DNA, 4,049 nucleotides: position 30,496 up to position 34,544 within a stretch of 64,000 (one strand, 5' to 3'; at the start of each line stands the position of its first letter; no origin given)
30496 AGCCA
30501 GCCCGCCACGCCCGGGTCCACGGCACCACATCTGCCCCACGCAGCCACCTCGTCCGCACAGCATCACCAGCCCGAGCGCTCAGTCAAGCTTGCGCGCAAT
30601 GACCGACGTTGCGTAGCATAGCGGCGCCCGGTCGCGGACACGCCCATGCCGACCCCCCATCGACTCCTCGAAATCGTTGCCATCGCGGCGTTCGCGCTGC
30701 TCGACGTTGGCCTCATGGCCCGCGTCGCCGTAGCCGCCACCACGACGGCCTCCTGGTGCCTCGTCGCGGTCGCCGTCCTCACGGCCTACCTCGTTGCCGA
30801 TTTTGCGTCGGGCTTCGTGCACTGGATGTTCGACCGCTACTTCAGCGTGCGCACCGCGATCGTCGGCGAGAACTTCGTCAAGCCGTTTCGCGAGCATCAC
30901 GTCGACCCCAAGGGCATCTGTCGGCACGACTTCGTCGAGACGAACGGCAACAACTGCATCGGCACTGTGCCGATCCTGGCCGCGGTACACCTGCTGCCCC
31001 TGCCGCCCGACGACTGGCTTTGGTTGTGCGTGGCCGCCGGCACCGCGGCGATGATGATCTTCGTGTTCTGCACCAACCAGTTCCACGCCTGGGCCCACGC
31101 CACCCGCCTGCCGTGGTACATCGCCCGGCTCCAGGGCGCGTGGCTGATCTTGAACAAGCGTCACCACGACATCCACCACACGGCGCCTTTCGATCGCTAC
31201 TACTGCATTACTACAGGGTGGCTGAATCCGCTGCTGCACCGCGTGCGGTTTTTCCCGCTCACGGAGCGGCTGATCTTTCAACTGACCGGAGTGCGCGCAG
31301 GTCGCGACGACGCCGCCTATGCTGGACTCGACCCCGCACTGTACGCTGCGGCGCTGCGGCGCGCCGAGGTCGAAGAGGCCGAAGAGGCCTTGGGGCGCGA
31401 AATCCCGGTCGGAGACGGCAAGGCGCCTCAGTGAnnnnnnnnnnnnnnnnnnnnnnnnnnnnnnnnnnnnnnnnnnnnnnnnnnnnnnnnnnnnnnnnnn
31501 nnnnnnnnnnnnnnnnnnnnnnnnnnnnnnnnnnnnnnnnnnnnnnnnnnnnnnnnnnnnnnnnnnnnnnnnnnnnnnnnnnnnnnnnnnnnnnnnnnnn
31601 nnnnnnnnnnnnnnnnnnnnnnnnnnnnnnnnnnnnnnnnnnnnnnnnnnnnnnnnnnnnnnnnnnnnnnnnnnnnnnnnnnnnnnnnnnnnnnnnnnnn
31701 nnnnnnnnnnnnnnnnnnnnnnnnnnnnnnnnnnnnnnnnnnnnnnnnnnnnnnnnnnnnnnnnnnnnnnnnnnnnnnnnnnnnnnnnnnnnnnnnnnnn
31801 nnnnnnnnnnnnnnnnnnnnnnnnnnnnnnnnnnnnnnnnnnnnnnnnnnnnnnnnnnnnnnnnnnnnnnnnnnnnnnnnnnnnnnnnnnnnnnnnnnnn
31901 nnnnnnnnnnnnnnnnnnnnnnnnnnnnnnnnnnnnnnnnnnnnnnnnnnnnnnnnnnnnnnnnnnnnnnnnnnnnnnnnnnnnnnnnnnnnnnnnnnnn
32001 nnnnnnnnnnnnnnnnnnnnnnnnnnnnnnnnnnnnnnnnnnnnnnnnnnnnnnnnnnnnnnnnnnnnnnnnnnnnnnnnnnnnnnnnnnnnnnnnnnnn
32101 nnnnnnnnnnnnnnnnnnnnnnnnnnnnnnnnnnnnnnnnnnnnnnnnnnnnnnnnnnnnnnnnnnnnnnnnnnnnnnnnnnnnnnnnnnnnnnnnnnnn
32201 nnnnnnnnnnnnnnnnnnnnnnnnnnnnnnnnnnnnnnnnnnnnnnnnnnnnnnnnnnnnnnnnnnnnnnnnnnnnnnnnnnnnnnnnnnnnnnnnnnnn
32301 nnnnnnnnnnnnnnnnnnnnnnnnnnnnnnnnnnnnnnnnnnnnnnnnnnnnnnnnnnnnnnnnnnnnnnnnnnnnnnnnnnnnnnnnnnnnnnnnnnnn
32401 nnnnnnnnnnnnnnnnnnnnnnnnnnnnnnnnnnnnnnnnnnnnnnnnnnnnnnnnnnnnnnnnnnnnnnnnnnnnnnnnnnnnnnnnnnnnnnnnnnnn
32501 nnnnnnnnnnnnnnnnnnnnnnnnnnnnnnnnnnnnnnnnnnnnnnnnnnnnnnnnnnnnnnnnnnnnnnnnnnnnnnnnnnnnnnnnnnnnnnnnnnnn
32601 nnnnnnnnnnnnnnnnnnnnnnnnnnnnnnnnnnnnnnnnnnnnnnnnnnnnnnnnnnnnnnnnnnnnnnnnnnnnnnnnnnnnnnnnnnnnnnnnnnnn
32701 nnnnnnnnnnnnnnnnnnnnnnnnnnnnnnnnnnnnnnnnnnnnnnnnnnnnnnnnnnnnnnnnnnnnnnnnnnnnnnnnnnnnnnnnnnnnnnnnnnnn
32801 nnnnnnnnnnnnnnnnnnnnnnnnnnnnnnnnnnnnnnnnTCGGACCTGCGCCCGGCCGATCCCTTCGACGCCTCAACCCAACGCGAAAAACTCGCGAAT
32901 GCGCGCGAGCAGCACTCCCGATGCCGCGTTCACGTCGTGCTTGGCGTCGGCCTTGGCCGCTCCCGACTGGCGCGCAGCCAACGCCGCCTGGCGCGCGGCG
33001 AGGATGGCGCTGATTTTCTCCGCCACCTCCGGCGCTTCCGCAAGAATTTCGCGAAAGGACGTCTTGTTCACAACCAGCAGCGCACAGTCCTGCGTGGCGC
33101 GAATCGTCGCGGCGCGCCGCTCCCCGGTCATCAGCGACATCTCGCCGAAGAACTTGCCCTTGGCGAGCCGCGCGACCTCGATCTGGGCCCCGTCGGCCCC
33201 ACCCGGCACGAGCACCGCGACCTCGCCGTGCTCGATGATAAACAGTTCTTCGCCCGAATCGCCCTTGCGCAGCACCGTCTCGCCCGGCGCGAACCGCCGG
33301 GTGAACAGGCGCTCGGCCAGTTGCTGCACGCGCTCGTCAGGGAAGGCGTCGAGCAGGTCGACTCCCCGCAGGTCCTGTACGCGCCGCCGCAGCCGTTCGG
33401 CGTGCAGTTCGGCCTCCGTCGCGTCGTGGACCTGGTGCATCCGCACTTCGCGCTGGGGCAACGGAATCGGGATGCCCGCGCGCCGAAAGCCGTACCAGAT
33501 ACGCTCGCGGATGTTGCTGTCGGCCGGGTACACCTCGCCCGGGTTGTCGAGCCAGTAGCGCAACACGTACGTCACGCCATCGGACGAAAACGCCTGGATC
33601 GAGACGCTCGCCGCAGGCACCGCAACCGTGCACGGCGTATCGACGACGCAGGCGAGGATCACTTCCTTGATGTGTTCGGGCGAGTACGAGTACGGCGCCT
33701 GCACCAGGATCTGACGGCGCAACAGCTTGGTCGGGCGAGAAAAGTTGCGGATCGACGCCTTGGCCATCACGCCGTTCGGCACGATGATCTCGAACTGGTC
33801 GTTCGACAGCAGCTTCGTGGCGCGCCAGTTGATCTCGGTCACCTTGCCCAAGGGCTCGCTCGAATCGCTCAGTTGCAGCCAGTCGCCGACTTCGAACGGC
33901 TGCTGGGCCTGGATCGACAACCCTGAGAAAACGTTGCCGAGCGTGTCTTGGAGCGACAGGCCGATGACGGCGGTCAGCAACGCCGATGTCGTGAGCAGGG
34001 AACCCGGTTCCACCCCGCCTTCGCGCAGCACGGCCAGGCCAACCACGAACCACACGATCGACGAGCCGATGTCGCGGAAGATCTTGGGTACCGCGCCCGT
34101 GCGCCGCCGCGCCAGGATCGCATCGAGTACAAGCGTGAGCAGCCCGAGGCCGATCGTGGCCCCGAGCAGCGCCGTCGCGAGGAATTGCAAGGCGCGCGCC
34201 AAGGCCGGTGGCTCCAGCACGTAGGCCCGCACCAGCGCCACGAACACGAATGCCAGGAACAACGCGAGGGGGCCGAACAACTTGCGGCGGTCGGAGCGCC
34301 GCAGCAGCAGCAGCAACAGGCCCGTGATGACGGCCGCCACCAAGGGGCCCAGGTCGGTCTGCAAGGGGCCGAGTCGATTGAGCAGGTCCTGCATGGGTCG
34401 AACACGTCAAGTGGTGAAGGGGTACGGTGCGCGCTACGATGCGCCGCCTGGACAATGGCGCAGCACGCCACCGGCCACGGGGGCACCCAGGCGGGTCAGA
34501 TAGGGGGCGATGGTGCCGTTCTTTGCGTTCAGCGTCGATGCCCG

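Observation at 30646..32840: CarF/TMEM189-type ether-lipid desaturase gene coupled to a radical SAM / SPASM-like gene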

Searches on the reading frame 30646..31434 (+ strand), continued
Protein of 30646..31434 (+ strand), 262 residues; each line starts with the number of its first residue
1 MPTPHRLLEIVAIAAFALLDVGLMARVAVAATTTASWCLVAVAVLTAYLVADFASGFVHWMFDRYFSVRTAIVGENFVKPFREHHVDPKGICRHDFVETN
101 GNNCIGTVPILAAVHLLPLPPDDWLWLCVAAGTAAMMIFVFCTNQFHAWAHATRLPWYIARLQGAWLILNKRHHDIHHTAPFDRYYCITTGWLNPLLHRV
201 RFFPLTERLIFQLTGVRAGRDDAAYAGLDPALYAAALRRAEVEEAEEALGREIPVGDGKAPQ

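Call 87: search_protein_families(library=pfam, proteins=[L028:5702-6826:-, L027:5700-8153:-, L024:5732-8317:+, L024:8288-8797:-], max_evalue=0.001)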
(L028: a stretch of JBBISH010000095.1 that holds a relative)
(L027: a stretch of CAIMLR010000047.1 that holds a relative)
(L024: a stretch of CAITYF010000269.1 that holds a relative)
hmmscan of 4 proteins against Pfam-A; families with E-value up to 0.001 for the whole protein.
L028:5702-6826:- (374 aa): 1 family
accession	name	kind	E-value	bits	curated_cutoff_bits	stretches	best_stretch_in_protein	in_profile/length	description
PF01757.29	Acyl_transf_3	-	8.9e-25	87.9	31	1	27-345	2-320/326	Acyltransferase domain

L027:5700-8153:- (817 aa): 6 families
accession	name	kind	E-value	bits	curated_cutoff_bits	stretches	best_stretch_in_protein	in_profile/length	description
PF00122.25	E1-E2_ATPase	-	5.8e-51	173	28.1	1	108-299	2-180/181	E1-E2 ATPase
PF00689.26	Cation_ATPase_C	-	1.4e-46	158.9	27.3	1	638-808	1-174/175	Cation transporting ATPase, C-terminus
PF00702.32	Hydrolase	-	6.8e-25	89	26.4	1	318-568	3-191/191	haloacid dehalogenase-like hydrolase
PF00690.31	Cation_ATPase_N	-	3.1e-16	59.2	20.4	1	18-68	19-69/69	Cation transporter/ATPase, N-terminus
PF13246.12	Cation_ATPase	-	6.1e-16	58.7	21.7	1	351-434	2-90/91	Cation transport ATPase (P-type)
PF12710.13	HAD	-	0.00095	20.1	27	0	479-565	86-189/189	haloacid dehalogenase-like hydrolase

L024:5732-8317:+ (861 aa): 7 families
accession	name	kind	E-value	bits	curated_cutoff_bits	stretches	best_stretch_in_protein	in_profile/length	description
PF00122.25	E1-E2_ATPase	-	1e-50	172.2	28.1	1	118-311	2-181/181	E1-E2 ATPase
PF00689.26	Cation_ATPase_C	-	2e-49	168.2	27.3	1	678-849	1-175/175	Cation transporting ATPase, C-terminus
PF00690.31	Cation_ATPase_N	-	8.4e-20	70.6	20.4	1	10-78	1-69/69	Cation transporter/ATPase, N-terminus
PF00702.32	Hydrolase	-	4e-15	57.2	26.4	1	328-608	2-191/191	haloacid dehalogenase-like hydrolase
PF13246.12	Cation_ATPase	-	9.7e-13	48.4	21.7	1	374-444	2-88/91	Cation transport ATPase (P-type)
PF12710.13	HAD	-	7.2e-06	27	27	1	465-605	57-189/189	haloacid dehalogenase-like hydrolase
PF08282.18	Hydrolase_3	-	0.00027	21.2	20.9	1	581-635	196-249/255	haloacid dehalogenase-like hydrolase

L024:8288-8797:- (169 aa): 0 families

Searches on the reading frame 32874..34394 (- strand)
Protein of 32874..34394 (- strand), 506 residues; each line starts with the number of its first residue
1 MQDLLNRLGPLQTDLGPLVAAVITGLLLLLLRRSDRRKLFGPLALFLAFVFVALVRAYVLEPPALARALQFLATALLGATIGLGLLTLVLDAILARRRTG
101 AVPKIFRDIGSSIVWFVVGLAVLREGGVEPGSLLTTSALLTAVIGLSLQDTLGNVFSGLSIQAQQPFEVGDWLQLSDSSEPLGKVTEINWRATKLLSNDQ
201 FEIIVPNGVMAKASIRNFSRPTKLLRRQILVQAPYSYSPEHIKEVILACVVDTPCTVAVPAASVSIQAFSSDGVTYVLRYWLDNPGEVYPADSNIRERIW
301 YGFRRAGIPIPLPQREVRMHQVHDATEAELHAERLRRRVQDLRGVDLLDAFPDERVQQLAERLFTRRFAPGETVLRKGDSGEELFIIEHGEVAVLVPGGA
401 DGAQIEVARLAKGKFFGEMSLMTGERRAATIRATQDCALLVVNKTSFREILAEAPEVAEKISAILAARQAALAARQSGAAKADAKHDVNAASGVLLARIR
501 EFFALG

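Call 6: search_protein_families(library=pfam, proteins=[window:32874-34394:-], max_evalue=0.01)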
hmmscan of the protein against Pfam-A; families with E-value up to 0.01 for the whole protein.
window:32874-34394:- (506 aa): 3 families
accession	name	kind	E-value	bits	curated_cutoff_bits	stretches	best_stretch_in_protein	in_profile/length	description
PF00027.35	cNMP_binding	-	3.1e-22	78.8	27.5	1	366-453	2-88/89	Cyclic nucleotide-binding domain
PF00924.24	MS_channel_2nd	-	3.4e-14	53.2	20.2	1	150-220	1-68/68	Mechanosensitive ion channel, beta-domain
PF21082.3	MS_channel_3rd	-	9e-09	36.1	21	1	231-310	5-88/88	Mechanosensitive ion channel MscS, C-terminal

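Call 7: search_protein_families(library=ncbifam, proteins=[window:32874-34394:-], max_evalue=0.01)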
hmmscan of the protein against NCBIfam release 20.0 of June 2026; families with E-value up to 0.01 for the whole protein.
window:32874-34394:- (506 aa): 15 families
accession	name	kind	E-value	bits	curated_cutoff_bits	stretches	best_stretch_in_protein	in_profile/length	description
NF047602.1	MscsSHelicob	equivalog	3.5e-19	69.3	400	1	114-320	57-259/260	small-conductance mechanosensitive channel MscS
NF008180.0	PRK10929.1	equivalog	1.5e-18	66.1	809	1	127-331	896-1097/1109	miniconductance mechanosensitive channel MscM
NF041163.2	encap_f2b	equivalog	5.9e-18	65.2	400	1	330-475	61-207/450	family 2B encapsulin nanocompartment shell protein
NF008438.0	PRK11281.1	equivalog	1.8e-16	59.1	991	1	140-332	912-1101/1113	mechanosensitive channel MscK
NF007662.0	PRK10334.1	subfamily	4.8e-16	58.8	321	1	112-326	76-284/286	small-conductance mechanosensitive channel MscS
NF008732.0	PRK11753.1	equivalog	1.8e-15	57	266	1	353-472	13-132/214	cAMP-activated global transcriptional regulator CRP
NF058543.1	ActPatMycb56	equivalog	1.3e-12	47.2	460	1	347-471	3-124/317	acetyltransferase Pat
TIGR03896.1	cyc_nuc_ocin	subfamily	3.7e-11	42.9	161.05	1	351-466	149-263/317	bacteriocin-type transport-associated protein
NF047601.1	MscSThanab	equivalog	1.2e-08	34.8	500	1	94-317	56-274/280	small-conductance mechanosensitive channel MscS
NF050815.1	TransActFtrBCaul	equivalog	6.9e-06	25.5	300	1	341-461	10-128/251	transcriptional activator FtrB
NF006901.0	PRK09392.1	equivalog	2.2e-05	23.9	211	1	339-467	6-132/236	transcriptional activator FtrB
NF052518.1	TransRegLdrP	equivalog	0.00013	22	300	1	366-480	2-112/195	transcriptional regulator LdrP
NF045989.1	TransRegFnrLRhodb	equivalog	0.00024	20.4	300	1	355-461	28-130/245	transcriptional regulator FnrL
TIGR03697.1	NtcA_cyano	equivalog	0.00036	20.3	244.95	1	371-468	1-99/193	global nitrogen regulator NtcA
NF007707.0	PRK10402.1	subfamily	0.0027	17.3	180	1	366-470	34-137/226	transcriptional regulator YeiL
